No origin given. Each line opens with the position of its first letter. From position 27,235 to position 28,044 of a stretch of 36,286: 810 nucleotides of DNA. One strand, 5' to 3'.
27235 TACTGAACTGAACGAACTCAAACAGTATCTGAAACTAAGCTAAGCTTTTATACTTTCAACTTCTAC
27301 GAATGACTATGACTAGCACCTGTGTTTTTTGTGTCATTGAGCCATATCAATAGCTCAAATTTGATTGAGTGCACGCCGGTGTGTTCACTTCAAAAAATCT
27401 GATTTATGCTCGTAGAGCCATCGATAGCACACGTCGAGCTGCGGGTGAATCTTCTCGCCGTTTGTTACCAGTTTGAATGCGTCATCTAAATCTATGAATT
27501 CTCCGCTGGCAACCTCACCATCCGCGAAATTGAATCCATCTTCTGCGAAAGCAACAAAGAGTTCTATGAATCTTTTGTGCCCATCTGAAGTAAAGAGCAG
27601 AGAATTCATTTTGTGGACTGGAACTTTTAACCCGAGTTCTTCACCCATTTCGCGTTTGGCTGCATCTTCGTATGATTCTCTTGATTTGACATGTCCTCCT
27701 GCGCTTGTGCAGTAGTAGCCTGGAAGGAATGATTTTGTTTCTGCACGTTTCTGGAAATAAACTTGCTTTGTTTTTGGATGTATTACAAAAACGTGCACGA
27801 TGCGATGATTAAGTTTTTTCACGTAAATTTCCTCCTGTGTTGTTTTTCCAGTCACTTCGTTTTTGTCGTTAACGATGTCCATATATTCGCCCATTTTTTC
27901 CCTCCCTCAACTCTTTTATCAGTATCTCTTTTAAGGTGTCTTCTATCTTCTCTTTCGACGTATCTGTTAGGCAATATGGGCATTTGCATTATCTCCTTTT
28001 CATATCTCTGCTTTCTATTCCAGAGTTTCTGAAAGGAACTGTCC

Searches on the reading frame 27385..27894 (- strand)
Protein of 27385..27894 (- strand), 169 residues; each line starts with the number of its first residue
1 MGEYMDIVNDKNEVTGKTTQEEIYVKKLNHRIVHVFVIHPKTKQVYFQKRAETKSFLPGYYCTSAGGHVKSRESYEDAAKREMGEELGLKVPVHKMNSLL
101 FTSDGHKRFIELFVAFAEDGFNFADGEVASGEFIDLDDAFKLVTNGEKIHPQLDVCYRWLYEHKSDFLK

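Call 70: search_protein_families(library=pfam, proteins=[window:27385-27894:-], max_evalue=0.001)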
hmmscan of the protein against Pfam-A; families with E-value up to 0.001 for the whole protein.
window:27385-27894:- (169 aa): 1 family
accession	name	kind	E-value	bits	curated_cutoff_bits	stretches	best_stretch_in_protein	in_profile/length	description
PF00293.34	NUDIX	-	2e-13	51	21.1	1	29-147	2-128/134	NUDIX domain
